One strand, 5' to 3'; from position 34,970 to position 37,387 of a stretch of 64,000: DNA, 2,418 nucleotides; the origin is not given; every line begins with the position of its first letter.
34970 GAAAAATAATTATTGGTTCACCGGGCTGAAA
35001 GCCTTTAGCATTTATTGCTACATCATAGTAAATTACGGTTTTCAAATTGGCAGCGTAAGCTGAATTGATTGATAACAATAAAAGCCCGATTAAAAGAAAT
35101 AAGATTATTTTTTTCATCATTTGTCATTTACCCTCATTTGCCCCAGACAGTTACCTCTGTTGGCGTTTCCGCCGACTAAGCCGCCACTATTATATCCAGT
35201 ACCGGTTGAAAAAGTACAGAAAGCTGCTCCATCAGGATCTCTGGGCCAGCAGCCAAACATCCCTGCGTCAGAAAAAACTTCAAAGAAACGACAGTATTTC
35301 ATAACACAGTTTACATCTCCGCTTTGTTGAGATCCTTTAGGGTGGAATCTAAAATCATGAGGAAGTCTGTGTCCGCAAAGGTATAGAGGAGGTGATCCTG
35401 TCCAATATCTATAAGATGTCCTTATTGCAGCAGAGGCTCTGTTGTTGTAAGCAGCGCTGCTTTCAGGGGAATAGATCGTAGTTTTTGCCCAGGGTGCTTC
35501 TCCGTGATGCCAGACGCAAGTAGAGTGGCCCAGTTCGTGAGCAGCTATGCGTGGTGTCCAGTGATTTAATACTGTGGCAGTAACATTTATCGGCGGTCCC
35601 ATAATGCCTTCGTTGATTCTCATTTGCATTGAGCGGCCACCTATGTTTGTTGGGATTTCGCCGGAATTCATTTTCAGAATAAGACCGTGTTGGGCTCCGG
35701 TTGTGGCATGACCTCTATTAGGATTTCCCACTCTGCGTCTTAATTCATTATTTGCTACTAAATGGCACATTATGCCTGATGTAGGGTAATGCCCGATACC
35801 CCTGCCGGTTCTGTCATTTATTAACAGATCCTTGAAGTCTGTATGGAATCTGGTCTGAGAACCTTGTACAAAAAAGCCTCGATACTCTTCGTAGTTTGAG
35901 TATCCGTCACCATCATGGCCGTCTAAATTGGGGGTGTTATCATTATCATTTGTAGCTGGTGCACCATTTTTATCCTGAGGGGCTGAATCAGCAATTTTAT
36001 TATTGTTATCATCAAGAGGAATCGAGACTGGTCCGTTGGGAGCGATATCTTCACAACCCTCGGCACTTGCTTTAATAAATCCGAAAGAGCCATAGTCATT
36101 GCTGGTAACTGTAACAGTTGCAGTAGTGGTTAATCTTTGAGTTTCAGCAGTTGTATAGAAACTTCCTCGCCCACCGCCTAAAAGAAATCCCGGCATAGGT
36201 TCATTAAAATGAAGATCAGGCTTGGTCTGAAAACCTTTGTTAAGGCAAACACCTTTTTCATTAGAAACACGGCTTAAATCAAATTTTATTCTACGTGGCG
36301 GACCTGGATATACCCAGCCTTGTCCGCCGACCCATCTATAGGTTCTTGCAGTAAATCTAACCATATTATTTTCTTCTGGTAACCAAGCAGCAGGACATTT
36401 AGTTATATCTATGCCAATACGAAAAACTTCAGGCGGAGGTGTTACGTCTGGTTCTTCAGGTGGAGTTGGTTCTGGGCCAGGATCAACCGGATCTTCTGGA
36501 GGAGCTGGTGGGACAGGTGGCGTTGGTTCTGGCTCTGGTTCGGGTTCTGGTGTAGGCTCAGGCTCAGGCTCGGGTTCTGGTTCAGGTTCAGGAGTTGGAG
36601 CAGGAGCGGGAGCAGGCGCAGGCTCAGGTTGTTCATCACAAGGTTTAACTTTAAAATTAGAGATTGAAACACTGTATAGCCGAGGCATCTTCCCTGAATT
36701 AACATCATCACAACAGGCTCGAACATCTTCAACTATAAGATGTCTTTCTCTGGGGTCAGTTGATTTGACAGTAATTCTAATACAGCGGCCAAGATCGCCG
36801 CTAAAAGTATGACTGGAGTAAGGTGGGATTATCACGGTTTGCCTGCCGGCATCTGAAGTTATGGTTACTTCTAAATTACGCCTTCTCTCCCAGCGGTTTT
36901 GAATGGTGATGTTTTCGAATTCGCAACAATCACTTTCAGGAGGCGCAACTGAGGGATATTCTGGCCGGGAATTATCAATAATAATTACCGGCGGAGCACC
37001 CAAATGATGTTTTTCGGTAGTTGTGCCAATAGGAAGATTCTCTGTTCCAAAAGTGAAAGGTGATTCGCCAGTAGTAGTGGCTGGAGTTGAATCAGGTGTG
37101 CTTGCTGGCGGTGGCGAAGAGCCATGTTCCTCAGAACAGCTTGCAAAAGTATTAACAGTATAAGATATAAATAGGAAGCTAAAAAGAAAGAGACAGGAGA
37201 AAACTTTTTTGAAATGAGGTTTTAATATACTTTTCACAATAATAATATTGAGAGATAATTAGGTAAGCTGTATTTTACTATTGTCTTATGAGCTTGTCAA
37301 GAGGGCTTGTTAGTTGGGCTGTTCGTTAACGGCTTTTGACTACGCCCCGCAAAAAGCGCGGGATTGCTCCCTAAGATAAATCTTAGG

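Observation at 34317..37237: Coupled pair: metzincin-like lipoprotein with a (PE)n linker and a secreted partner protein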

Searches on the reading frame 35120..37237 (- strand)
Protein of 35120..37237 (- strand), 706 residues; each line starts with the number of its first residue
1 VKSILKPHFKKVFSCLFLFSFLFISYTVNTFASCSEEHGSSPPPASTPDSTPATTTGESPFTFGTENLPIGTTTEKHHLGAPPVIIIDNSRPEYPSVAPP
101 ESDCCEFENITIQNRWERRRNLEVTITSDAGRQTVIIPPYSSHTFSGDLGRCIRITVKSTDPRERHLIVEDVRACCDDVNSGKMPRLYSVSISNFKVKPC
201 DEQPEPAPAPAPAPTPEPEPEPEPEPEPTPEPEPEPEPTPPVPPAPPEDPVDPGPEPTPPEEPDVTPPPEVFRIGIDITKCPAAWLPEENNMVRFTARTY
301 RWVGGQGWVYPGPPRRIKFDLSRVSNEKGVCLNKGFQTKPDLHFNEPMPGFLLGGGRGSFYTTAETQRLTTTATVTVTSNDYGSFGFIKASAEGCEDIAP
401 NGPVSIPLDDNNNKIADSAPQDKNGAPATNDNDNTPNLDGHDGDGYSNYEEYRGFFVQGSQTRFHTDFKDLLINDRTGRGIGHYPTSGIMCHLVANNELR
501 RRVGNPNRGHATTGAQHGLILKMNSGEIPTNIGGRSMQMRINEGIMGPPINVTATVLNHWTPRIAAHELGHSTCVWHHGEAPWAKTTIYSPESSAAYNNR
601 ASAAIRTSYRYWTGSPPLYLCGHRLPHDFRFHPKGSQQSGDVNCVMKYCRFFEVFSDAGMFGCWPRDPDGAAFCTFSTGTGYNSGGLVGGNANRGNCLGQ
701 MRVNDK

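Call 3: search_protein_families(library=pfam, proteins=[window:35120-37237:-], max_evalue=1)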
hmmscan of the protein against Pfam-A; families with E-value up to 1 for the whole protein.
window:35120-37237:- (706 aa): 0 families

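Call 4: search_protein_families(library=ncbifam, proteins=[window:35120-37237:-], max_evalue=1)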
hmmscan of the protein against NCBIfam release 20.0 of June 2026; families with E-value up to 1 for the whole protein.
window:35120-37237:- (706 aa): 4 families
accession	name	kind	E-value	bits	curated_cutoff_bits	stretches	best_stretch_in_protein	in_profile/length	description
NF037973.1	metallo_SslE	exception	0.00042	17.8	3000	1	174-239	22-89/1519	lipoprotein metalloprotease SslE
NF011521.0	PRK14960.1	equivalog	0.033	12.6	1228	1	194-237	402-445/702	DNA polymerase III subunit gamma/tau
NF008084.0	PRK10819.1-5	equivalog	0.35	10.7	315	0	206-262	55-111/249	TonB system transport protein TonB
TIGR03354.1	VI_FHA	hypoth_equivalog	0.76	9.5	120.25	0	202-237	192-227/420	type VI secretion system-associated FHA domain protein TagH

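Call 5: search_solved_structures(query=window:35120-37237:-, max_evalue=10, show_alignments=2)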
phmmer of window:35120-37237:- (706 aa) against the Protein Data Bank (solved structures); distinct sequences matched with E-value up to 10: 14.
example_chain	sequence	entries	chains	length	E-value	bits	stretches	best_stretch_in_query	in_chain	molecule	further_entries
23px_A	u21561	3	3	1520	3.4e-05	25.4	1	174-239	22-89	Putative lipoprotein AcfD homolog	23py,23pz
1q1q_A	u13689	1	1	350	0.016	16.6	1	184-257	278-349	sulfotransferase family, cytosolic, 2B, member 1 isoform a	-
9m8m_H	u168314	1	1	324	0.12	13.7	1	201-274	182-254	Photosynthetic reaction center subunit H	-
9lcw_A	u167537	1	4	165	0.16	13.3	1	359-437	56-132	Thermostable direct hemolysin-related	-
7o3j_A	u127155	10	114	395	0.67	11.2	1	198-263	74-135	TrwE protein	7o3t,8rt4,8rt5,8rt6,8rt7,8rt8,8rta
4wx3_A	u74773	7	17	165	0.73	11.1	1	359-437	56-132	Hemolysin, heat labile | Thermostable direct hemolysin-related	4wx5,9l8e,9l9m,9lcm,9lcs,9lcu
7nj0_C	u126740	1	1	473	0.74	11.1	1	197-248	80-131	G2/mitotic-specific cyclin-B1,G2/mitotic-specific cyclin-B1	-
7top_PR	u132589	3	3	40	0.85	10.9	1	204-240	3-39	PR20 | PR20, ALS/FTD dipeptide repeat protein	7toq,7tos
9skq_B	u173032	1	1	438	0.86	10.9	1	196-248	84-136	G2/mitotic-specific cyclin-B1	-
8zkn_A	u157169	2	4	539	1.3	10.3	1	201-263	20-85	Monocarboxylate transporter 8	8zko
9gv5_A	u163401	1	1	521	1.8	9.8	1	201-263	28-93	Monocarboxylate transporter 8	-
9fkn_A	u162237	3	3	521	1.8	9.8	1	201-263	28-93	Monocarboxylate transporter 8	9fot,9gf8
4l3a_A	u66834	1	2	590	1.9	9.8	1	207-244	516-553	Internalin K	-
7q5q_B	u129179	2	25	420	3.5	8.9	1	204-266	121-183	Dihydrolipoyllysine-residue succinyltransferase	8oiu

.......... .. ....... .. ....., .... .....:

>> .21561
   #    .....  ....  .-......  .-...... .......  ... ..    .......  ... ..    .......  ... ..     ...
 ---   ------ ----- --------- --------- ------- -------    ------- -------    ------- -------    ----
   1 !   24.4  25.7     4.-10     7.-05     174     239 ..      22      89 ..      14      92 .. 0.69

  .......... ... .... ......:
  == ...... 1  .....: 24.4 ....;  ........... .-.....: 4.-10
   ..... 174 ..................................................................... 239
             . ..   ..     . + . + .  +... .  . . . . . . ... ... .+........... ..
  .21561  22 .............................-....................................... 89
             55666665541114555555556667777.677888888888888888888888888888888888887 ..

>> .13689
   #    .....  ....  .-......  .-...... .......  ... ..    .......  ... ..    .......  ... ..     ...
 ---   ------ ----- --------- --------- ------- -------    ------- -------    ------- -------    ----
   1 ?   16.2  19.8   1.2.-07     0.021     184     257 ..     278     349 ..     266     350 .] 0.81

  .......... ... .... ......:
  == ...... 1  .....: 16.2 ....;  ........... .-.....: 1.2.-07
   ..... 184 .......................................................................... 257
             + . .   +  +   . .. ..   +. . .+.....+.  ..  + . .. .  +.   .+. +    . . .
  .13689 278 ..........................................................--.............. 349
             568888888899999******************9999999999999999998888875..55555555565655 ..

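Call 63: list_cluster_members(proteins=[P0078, window:35120-37237:-, P0191])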
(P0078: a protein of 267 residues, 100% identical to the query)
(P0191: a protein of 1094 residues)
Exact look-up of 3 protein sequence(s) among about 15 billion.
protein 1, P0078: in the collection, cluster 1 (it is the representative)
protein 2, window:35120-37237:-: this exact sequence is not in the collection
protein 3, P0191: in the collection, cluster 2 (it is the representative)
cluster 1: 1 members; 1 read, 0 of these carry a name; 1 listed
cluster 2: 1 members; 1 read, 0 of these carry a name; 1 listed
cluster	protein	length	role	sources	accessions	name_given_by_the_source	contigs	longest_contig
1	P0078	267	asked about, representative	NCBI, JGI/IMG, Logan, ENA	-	-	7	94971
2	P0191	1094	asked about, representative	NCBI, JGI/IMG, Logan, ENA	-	-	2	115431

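Call 67: search_protein_families(library=padloc, proteins=[window:35120-37237:-], max_evalue=0.1)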
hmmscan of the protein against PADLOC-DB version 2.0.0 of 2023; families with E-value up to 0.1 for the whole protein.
window:35120-37237:- (706 aa): 0 families

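Call 73: list_cluster_members(proteins=[window:35120-37237:-])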
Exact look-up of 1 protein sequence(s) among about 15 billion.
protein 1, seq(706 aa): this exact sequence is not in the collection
